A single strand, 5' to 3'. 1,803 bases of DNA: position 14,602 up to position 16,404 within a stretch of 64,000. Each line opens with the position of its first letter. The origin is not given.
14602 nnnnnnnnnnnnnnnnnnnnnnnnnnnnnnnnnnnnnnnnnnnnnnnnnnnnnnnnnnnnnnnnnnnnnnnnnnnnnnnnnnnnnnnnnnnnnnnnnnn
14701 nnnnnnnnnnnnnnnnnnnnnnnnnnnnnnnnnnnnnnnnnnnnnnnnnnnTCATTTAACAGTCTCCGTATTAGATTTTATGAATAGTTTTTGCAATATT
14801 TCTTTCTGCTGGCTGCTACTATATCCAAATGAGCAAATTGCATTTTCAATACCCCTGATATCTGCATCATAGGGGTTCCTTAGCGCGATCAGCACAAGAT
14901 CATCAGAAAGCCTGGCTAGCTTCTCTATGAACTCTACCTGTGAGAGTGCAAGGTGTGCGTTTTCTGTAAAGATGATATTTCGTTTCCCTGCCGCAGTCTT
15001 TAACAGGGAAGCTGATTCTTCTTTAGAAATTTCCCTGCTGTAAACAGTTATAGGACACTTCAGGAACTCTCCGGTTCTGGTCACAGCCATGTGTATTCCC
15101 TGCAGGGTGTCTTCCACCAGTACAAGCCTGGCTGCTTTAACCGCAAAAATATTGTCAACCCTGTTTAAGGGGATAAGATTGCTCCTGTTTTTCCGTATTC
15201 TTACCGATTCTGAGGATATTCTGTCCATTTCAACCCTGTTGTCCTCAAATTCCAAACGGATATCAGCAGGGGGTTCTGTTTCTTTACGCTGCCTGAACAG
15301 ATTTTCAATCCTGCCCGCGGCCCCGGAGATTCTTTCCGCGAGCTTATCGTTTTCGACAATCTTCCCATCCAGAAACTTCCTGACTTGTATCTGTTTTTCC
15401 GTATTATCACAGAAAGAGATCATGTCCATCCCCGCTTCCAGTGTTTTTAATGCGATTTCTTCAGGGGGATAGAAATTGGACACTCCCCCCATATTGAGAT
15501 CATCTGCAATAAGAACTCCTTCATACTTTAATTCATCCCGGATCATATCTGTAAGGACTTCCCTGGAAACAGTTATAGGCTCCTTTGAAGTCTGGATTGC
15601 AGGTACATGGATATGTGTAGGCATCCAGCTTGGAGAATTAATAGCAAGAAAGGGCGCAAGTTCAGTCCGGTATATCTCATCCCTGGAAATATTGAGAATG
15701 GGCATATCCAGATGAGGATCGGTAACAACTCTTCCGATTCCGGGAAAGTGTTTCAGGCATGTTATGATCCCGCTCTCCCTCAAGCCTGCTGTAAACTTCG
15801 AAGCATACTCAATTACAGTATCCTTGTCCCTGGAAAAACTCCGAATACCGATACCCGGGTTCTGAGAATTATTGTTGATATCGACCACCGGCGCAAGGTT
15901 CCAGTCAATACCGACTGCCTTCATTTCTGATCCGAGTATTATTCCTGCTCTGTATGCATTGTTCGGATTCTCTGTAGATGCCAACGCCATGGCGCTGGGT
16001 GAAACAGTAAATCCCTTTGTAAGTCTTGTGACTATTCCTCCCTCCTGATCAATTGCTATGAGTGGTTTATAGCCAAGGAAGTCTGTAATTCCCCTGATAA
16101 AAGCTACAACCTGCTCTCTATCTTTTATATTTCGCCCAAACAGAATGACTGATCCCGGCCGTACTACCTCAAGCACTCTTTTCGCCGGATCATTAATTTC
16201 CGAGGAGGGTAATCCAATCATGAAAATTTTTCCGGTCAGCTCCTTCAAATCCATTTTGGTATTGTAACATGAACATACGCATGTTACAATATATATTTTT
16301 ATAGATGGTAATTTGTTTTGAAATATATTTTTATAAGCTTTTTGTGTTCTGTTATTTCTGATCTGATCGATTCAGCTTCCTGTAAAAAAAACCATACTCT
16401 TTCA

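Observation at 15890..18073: Decayed duplicate of the nagZ 5' end and promoter flanking the dipeptide epimerase, with a (gtgattata)4 microsatellite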

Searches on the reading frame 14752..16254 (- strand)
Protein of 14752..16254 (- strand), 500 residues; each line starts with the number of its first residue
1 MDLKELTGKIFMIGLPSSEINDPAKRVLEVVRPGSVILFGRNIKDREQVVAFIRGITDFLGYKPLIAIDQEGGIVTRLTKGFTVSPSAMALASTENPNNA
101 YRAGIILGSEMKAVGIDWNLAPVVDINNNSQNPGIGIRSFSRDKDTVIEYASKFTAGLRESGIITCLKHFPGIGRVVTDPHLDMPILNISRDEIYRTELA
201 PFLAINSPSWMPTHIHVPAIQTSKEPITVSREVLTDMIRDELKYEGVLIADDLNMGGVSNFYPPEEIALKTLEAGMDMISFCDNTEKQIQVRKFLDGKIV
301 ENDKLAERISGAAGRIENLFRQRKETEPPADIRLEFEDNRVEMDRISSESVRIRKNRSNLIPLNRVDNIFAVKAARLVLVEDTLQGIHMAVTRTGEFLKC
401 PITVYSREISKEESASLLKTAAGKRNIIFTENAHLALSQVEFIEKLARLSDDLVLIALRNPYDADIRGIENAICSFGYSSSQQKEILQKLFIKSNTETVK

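Call 7: search_protein_families(library=pfam, proteins=[window:14752-16254:-])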
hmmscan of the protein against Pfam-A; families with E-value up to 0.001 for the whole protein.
window:14752-16254:- (500 aa): 1 family
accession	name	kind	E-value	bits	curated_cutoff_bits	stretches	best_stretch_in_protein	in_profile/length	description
PF00933.27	Glyco_hydro_3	-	1.8e-66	225.2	27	1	9-309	5-306/316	Glycosyl hydrolase family 3 N terminal domain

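Call 14: find_homologous_proteins(query=window:14752-16254:-, max_evalue=1e-30)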
Query window:14752-16254:- (500 aa): 700 proteins with E <= 1e-30 among 8000 candidates; the best 120 are listed.
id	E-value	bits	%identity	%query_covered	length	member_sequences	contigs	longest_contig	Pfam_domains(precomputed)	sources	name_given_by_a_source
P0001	0.0e+0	1097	100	100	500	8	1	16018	PF00933.28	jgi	-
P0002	4.2e-240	815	74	100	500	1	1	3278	PF00933.28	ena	-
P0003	7.0e-236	801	74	99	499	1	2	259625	PF00933.28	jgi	jgi:beta-N-acetylhexosaminidase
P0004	1.2e-230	784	72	99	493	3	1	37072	PF00933.28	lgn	-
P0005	1.6e-222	757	70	96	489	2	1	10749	PF00933.28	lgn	-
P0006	5.8e-220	749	69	100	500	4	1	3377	PF00933.28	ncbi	-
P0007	6.7e-214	729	66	98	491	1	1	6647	PF00933.28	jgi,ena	-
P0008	5.9e-211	719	65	98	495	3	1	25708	PF00933.28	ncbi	-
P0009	6.1e-185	633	58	98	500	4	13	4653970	PF00933.28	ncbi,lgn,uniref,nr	ncbi:beta-N-acetylhexosaminidase [Sediminispirochaeta smaragdinae]|uniref:beta-N-acetylhexosaminidas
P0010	3.1e-167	575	54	98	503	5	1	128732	PF00933.28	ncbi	-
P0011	3.0e-166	572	51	99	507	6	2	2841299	PF00933.28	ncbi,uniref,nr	ncbi:beta-N-acetylhexosaminidase [Oceanotoga sp. DSM 15011]|uniref:beta-N-acetylhexosaminidase n=1 T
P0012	2.2e-160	553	52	98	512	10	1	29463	PF00933.28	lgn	-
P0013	9.7e-160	550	54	96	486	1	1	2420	PF00933.28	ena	-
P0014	2.6e-158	546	54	96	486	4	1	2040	PF00933.28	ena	-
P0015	3.6e-151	522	49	98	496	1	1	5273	PF00933.28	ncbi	-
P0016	4.5e-151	522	49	98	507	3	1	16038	PF00933.28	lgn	-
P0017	2.6e-150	519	50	98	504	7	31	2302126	PF01915.28,PF00933.28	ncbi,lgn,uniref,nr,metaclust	ncbi:beta-N-acetylhexosaminidase [Kosmotoga olearia]|uniref:Beta-N-acetylhexosaminidase n=2 Tax=Kosm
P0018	3.3e-146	506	48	98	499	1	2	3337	PF00933.28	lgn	-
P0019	8.8e-145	501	46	99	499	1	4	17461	PF00933.28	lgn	-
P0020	1.3e-144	500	48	97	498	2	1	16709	PF00933.28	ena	-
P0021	3.9e-141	489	48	98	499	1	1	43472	PF00933.28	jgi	-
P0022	5.2e-141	489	48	97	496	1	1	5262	PF00933.28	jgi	-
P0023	5.0e-140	485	48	97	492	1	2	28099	PF00933.28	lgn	-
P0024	1.2e-139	484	46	98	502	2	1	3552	PF00933.28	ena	-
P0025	2.6e-139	483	47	97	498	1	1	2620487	PF00933.28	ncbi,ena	-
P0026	4.7e-138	479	46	98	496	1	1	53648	PF00933.28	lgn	-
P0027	6.9e-138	478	48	96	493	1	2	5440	PF00933.28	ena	-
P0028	1.2e-136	474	47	97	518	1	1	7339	PF00933.28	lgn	-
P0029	1.4e-136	474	47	98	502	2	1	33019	PF00933.28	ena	-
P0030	2.5e-134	467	46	98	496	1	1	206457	PF00933.28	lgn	-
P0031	1.8e-133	464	45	97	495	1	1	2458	PF00933.28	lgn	-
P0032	2.7e-131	457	43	98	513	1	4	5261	PF00933.28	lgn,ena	-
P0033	3.5e-131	456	45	97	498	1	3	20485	PF00933.28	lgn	-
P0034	5.3e-130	452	47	96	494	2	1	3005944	PF00933.28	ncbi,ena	-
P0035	8.0e-129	448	47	98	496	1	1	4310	PF00933.28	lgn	-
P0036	5.1e-128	446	43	98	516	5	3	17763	PF00933.28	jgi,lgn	jgi:beta-N-acetylhexosaminidase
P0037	1.9e-127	444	44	98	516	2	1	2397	PF00933.28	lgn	-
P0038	3.9e-127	443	44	97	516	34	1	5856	PF00933.28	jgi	-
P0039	4.3e-127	443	45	98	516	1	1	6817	PF00933.28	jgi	-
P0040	6.6e-126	439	43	98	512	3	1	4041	PF00933.28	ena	-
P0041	9.5e-126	438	44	96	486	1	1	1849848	PF00933.28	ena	-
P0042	1.1e-125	438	44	98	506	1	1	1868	PF00933.28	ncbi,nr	ncbi:MAG: beta-N-acetylhexosaminidase, partial [Kosmotogaceae bacterium]|nr:beta-N-acetylhexosaminid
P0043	1.1e-125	438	44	98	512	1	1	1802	PF00933.28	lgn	-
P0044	4.0e-125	436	43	98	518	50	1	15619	PF00933.28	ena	-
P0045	9.1e-125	435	42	98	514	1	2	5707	PF00933.28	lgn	-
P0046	2.9e-124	433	43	99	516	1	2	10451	PF00933.28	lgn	-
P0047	3.7e-124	433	44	97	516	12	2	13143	PF00933.28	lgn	-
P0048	5.1e-124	433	44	98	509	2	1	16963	PF00933.28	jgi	-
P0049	6.8e-124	432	44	97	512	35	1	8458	PF00933.28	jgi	-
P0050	2.1e-123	431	43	98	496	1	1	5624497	PF00933.28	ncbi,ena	-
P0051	2.1e-123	431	44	98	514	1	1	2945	PF00933.28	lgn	-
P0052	4.1e-123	430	43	98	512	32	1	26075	PF00933.28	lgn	-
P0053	4.8e-122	426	41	98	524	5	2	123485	PF00933.28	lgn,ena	-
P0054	7.5e-122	425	44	98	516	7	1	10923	PF00933.28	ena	-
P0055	1.1e-121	425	40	98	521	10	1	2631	PF00933.28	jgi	-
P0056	1.2e-121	425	42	98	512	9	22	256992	PF00933.28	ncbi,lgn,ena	-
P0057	5.7e-121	423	44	98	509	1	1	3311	PF00933.28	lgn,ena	-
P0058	1.2e-120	421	42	98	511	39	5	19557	PF00933.28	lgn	-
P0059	3.7e-120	420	43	98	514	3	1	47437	PF01915.28,PF00933.28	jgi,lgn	-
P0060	1.7e-119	418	43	98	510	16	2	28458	PF00933.28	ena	-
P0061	2.7e-119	417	42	98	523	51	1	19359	PF00933.28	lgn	-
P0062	4.3e-119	416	42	98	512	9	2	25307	PF00933.28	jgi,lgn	jgi:beta-N-acetylhexosaminidase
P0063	7.4e-119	416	42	96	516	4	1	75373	PF00933.28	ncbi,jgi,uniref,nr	ncbi:hypothetical protein PW5551_02675 [Petrotoga sp. 9PW.55.5.1]|uniref:beta-N-acetylhexosaminidase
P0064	2.0e-117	411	41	98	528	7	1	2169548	PF00933.28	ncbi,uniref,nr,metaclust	ncbi:glycoside hydrolase family 3 domain protein [Petrotoga mobilis SJ95]|uniref:beta-N-acetylhexosa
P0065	2.3e-116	407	43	98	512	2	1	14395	PF00933.28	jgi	-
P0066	7.3e-115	402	41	97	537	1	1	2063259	PF00933.28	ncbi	-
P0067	1.3e-114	402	43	98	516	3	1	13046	PF00933.28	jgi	-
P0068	1.2e-113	398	42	98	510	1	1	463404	PF00933.28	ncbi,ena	-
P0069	2.6e-113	397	41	98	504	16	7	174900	PF00933.28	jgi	jgi:beta-N-acetylhexosaminidase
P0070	2.6e-113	397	43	98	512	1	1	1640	PF00933.28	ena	-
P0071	2.5e-110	387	39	98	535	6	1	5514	PF00933.28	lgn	-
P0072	2.7e-110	387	39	98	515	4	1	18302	PF00933.28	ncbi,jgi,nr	ncbi:MAG TPA: beta-N-acetylhexosaminidase [Thermotogota bacterium]|nr:beta-N-acetylhexosaminidase [T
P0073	2.9e-110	387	41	98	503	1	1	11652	PF00933.28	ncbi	-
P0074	6.1e-110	386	40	98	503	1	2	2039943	PF00933.28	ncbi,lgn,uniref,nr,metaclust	ncbi:beta-N-acetylhexosaminidase [Pseudothermotoga thermarum]|uniref:Glycoside hydrolase family 3 do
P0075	1.4e-109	385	40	98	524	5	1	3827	PF00933.28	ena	-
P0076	3.1e-109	384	41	97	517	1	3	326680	PF00933.28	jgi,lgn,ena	-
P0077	1.5e-108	382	39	98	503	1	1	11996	PF00933.28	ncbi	-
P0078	1.2e-107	379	40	98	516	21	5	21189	PF00933.28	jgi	jgi:beta-N-acetylhexosaminidase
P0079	1.1e-106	375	39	98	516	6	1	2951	PF00933.28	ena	-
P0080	1.5e-106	375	42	98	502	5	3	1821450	PF00933.28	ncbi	ncbi:MAG: beta-N-acetylhexosaminidase [Pseudothermotoga sp.]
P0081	1.8e-106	375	40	98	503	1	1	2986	PF00933.28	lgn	-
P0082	2.9e-106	374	45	81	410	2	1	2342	PF00933.28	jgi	-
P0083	3.1e-106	374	45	80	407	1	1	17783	PF00933.28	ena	-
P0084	4.0e-106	374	39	98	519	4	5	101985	PF00933.28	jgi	-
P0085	4.7e-106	373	40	98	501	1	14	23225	PF00933.28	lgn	-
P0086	5.0e-106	373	40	98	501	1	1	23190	PF00933.28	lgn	-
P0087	5.6e-106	373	38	98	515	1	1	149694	PF00933.28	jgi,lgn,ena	-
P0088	7.3e-106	373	39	98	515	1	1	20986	PF00933.28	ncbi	-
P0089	8.8e-106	372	40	98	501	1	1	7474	PF00933.28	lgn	-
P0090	4.0e-105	370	39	98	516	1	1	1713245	PF00933.28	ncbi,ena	-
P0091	5.7e-105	370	40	98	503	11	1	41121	PF00933.28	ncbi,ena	-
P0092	7.5e-105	369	40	98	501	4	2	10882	PF00933.28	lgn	-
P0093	1.7e-104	368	38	98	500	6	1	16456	PF00933.28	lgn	-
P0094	3.4e-104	367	39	98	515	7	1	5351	PF00933.28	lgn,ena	-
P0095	2.1e-103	365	40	98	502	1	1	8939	PF00933.28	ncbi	ncbi:MAG: beta-N-acetylhexosaminidase [Pseudothermotoga sp.]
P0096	6.9e-103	363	37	97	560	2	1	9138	PF00933.28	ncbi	-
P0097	7.2e-103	363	37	98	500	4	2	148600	PF00933.28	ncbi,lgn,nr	ncbi:beta-N-acetylhexosaminidase [Pseudothermotoga sp.]|nr:beta-N-acetylhexosaminidase [Pseudothermo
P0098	9.3e-103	363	39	98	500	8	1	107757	PF00933.28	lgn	-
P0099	9.5e-102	359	38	100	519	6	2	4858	PF00933.28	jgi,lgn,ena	-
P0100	2.3e-101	358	38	98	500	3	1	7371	PF01915.28,PF00933.28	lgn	-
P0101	5.2e-101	357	39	98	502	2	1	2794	PF00933.28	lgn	-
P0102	1.5e-98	349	39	97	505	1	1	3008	PF00933.28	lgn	-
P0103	1.6e-98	349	39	98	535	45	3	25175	PF00933.28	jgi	-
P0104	2.3e-98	348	39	97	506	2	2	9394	PF00933.28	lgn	-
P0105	3.5e-98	347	37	98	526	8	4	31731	PF00933.28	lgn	-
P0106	9.2e-97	343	44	80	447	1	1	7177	PF00933.28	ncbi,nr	ncbi:MAG: glycoside hydrolase [Spirochaetales bacterium]|nr:MAG: glycoside hydrolase [Spirochaetales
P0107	2.5e-95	338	60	50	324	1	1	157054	PF00933.28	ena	-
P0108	1.8e-94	335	36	98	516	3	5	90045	PF00933.28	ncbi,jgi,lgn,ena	ncbi:MAG: glycoside hydrolase family 3 N-terminal domain-containing protein [Fervidobacterium nodosu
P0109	3.9e-94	334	37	97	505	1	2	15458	PF00933.28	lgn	-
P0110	5.5e-94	334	38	97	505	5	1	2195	PF00933.28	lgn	-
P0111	5.9e-94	333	36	96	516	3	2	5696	PF00933.28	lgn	-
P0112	1.2e-93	332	36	96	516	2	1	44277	PF00933.28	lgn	-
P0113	2.9e-93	331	49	62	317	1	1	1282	PF00933.28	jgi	jgi:beta-N-acetylhexosaminidase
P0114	2.0e-92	328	49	65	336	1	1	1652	PF00933.28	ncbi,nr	ncbi:MAG: glycoside hydrolase family 3 protein, partial [Thermotogaceae bacterium]|nr:glycoside hydr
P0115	9.3e-92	326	37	97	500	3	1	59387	PF00933.28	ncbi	ncbi:beta-N-acetylhexosaminidase [Fervidobacterium sp.]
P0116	4.1e-90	321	37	97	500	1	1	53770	PF00933.28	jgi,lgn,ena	-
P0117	7.1e-90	320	37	99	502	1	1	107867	PF00933.28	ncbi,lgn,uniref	ncbi:MAG: beta-N-acetylhexosaminidase [Fervidobacterium sp.]|uniref:beta-N-acetylhexosaminidase n=1 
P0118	1.5e-89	319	38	83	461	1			PF00933.28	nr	nr:glycoside hydrolase family 3 N-terminal domain-containing protein [Petrotoga sp. 8T1HF07.NaAc.6.1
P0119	1.1e-87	313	52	55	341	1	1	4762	PF00933.28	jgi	-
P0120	2.1e-87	312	36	96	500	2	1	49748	PF00933.28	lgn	-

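Call 15: find_encoding_contigs(protein=P0003, flank=7000, max_places=3)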
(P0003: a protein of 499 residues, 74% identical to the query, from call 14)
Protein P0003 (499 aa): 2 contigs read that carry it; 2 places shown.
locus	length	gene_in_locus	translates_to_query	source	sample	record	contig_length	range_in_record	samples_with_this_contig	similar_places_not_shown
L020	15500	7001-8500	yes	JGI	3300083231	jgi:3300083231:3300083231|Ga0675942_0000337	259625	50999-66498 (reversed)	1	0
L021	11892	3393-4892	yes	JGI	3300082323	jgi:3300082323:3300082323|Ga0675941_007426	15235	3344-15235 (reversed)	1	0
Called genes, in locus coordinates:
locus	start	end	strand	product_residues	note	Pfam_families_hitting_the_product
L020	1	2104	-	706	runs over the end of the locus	PF00036:EF-hand_1 (faint), PF13405:EF-hand_6 (faint), PF13499:EF-hand_7 (faint), PF13036:LpoB, PF03783:CsgG (weak)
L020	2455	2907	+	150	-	PF12893:Lumazine_bd_2 (weak), PF13474:SnoaL_3 (weak)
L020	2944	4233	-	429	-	PF01979:Amidohydro_1, PF07969:Amidohydro_3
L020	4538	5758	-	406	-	PF03825:Nuc_H_symport, PF07690:MFS_1, PF12832:MFS_1_like, PF07690:MFS_1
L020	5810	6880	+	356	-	PF02746:MR_MLE_N, PF13378:MR_MLE_C, PF07476:MAAL_C (weak)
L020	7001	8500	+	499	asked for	PF00933:Glyco_hydro_3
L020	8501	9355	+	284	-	PF01418:HTH_6, PF01380:SIS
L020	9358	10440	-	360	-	PF00144:Beta-lactamase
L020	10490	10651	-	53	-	-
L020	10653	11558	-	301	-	PF20741:GKRP-like_C (faint), PF13580:SIS_2, PF22198:GKRP_SIS_2, PF22645:GKRP_SIS_N, PF01380:SIS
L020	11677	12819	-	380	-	PF03702:AnmK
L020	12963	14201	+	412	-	PF01547:SBP_bac_1, PF13531:SBP_bac_11 (faint), PF13416:SBP_bac_8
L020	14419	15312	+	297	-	PF00528:BPD_transp_1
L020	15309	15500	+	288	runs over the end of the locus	PF00528:BPD_transp_1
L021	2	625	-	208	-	?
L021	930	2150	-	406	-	PF03825:Nuc_H_symport, PF07690:MFS_1, PF12832:MFS_1_like, PF07690:MFS_1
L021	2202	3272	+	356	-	PF02746:MR_MLE_N, PF13378:MR_MLE_C, PF07476:MAAL_C (weak)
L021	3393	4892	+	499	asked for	PF00933:Glyco_hydro_3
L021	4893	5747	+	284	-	PF01418:HTH_6, PF01380:SIS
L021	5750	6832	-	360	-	PF00144:Beta-lactamase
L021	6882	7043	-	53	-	-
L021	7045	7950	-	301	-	PF20741:GKRP-like_C (faint), PF13580:SIS_2, PF22198:GKRP_SIS_2, PF22645:GKRP_SIS_N, PF01380:SIS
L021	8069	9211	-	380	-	PF03702:AnmK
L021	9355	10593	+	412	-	PF01547:SBP_bac_1, PF13531:SBP_bac_11 (faint), PF13416:SBP_bac_8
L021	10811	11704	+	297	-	PF00528:BPD_transp_1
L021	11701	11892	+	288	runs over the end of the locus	PF00528:BPD_transp_1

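Call 16: find_encoding_contigs(protein=P0004, flank=7000, max_places=3)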
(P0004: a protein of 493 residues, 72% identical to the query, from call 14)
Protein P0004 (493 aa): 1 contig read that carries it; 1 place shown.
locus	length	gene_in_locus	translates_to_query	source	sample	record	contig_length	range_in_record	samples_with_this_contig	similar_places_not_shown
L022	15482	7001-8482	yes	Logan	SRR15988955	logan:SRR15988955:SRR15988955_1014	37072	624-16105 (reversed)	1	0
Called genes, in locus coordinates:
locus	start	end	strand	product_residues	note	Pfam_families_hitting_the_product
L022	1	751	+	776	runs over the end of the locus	-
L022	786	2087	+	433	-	PF04041:Glyco_hydro_130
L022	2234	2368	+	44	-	-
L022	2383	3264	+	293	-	PF01925:TauE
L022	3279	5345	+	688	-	PF01751:Toprim, PF01131:Topoisom_bac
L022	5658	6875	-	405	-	PF07075:NamZ_N, PF20732:NamZ_C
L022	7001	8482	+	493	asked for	PF00933:Glyco_hydro_3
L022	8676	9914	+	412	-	PF01547:SBP_bac_1, PF13531:SBP_bac_11 (faint), PF13416:SBP_bac_8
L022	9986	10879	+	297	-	PF00528:BPD_transp_1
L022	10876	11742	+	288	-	PF00528:BPD_transp_1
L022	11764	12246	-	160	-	PF00583:Acetyltransf_1 (weak), PF13508:Acetyltransf_7 (weak)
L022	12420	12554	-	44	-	-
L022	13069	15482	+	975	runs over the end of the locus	PF07494:Reg_prop (faint), PF08450:SGL (faint), PF23748:Beta-prop_LRRK2 (faint), PF07495:Y_Y_Y, PF00990:GGDEF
